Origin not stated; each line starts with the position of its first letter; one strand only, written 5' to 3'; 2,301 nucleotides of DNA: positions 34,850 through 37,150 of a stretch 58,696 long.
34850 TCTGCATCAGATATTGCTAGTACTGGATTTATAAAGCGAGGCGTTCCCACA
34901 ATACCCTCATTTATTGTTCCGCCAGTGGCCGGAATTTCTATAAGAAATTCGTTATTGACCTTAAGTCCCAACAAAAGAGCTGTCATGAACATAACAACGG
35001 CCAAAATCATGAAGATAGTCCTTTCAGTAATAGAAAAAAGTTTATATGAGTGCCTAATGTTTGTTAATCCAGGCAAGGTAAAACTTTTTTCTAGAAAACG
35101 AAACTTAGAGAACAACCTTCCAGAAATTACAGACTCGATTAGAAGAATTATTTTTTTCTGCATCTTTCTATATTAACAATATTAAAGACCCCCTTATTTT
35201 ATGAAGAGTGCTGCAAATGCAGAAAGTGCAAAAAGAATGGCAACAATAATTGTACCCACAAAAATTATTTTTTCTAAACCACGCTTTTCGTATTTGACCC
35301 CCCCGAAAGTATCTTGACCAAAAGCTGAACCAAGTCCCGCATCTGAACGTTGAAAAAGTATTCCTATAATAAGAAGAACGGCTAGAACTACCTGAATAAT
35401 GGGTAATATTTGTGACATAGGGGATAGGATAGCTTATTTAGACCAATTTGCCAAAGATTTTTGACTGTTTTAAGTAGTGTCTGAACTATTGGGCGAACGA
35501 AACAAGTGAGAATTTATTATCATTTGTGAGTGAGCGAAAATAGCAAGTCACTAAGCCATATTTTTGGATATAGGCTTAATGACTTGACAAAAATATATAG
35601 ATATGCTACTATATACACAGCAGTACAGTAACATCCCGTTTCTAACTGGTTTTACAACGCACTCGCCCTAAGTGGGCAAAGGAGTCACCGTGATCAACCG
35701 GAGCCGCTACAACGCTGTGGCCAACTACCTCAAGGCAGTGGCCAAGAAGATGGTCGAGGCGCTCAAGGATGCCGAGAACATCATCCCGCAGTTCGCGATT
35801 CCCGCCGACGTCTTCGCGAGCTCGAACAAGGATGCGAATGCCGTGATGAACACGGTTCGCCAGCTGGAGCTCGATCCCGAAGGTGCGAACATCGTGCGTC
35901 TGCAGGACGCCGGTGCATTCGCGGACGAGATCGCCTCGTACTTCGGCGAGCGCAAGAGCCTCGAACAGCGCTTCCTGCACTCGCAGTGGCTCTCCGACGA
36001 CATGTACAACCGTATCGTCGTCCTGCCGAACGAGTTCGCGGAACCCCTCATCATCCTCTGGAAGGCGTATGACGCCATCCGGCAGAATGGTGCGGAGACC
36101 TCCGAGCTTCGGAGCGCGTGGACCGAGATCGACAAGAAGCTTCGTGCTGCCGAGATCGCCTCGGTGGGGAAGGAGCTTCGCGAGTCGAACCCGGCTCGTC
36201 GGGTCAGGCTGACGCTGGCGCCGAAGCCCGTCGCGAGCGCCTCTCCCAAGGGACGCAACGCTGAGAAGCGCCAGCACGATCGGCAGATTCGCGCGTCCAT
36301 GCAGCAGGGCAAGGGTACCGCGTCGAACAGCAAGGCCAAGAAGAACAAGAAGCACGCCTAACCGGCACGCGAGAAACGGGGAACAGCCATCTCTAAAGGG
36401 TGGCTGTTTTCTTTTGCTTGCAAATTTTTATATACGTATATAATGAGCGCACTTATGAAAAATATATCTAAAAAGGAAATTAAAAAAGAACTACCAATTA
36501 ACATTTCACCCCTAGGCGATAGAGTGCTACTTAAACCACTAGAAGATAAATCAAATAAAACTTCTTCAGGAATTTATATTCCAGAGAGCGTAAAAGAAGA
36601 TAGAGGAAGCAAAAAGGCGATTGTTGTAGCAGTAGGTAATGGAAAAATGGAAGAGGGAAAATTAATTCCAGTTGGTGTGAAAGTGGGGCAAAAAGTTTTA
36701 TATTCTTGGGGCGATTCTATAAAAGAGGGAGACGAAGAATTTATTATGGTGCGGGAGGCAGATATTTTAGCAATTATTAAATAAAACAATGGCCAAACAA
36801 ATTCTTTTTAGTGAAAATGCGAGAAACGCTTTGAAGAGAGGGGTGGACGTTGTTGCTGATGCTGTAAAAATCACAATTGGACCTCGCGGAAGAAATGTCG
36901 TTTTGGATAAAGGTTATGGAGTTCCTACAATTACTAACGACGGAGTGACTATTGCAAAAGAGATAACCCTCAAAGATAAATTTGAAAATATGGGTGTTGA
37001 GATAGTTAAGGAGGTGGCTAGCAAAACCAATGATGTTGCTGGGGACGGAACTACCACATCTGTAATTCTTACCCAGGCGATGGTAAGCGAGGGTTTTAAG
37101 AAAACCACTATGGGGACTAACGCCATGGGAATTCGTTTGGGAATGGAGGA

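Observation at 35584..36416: GC-rich orphan gene cassette (about 60% GC) with consensus promoter, SD and terminator between secG and groES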

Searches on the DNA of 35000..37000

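Call 14: search_rna_families(source=window, start=35000, end=37000, threshold=evalue, max_evalue=1)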
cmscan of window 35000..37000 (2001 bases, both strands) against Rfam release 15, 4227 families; matches with E-value up to 1: 2.
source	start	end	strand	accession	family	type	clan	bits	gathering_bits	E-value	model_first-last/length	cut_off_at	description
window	35045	35166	-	RF01565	DdR15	Gene; snRNA; snoRNA; CD-box;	-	27.5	70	0.79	1-113/113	no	Dictyostelium snoRNA DdR15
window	36380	36417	+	RF00489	ctRNA_p42d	Gene; antisense;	-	22.3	50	0.082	1-46/46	no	ctRNA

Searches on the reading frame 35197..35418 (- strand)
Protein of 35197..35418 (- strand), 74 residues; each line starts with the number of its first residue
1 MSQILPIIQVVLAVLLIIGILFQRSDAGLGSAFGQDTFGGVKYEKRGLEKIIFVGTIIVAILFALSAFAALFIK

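Call 57: find_related_loci(query=A4, collection=genome_contigs, flank=4000)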
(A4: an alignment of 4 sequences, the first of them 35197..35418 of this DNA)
Query A4 (74 aa) in genome_contigs; peptide patterns used: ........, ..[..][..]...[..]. (x = any residue, [..] = any of these).
50 stretches matched a pattern; 4 encode a relative of the query (tblastn E <= 1e-3); 4 distinct loci.
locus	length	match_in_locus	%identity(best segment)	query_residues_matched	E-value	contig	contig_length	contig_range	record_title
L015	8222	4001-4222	99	1-74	7e-43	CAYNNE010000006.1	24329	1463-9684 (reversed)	MAG TPA_asm: uncultured Candidatus Saccharibacteria bacterium isolate SRP178908_co2_278 genome assembly, contig: NODE_73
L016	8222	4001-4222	78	1-74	2e-37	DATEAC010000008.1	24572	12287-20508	MAG TPA_asm: Candidatus Paceibacterota bacterium isolate SMAG_U8208 k141_194682, whole genome shotgun sequence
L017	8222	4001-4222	84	1-74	2e-37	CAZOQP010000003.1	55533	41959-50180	MAG TPA_asm: uncultured Candidatus Saccharibacteria bacterium isolate SRP136066_co1_228 genome assembly, contig: NODE_35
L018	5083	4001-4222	80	1-74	1e-35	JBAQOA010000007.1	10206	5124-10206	MAG: Minisyncoccia bacterium isolate MFD12002_ilm_asm_bin21 k127_36677, whole genome shotgun sequence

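Call 66: find_related_loci(query=A4, collection=metagenome_contigs, flank=4000)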
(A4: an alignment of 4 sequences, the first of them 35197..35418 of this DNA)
Query A4 (74 aa) in metagenome_contigs; peptide patterns used: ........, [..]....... (x = any residue, [..] = any of these).
210 stretches matched a pattern; 12 encode a relative of the query (tblastn E <= 1e-3); 12 distinct loci.
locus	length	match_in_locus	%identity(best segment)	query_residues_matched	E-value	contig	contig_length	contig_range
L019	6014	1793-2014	86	1-74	8e-39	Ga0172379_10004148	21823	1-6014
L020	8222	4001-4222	78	1-74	4e-37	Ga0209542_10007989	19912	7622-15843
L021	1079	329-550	76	1-74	3e-33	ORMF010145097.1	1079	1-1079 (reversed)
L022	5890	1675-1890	63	1-72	4e-18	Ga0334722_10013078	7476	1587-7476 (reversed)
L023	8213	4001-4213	49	1-72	8e-16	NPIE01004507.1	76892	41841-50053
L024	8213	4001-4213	49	1-72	3e-13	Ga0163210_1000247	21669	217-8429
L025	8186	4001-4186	46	1-63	5e-12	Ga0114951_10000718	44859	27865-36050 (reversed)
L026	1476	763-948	48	1-63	7e-12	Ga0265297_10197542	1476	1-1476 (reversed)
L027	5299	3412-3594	46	1-63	1e-11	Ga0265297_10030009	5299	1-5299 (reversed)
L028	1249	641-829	48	1-63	1e-9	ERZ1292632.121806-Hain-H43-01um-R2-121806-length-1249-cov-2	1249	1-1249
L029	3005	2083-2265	52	1-63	7e-9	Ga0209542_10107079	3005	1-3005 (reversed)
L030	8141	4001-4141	50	16-63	2e-8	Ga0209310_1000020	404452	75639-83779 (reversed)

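Call 73: find_homologous_proteins(query=L018:3202-3834:-, max_evalue=0.01)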
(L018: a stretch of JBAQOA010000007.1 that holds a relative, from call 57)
Query L018:3202-3834:- (211 aa): 1 proteins with E <= 0.01 among 1098 candidates.
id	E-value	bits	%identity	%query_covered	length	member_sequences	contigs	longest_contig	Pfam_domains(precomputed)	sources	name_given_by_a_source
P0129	1.3e-126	438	100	100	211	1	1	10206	-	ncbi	ncbi:MAG: hypothetical protein WA051_00615 [Minisyncoccia bacterium]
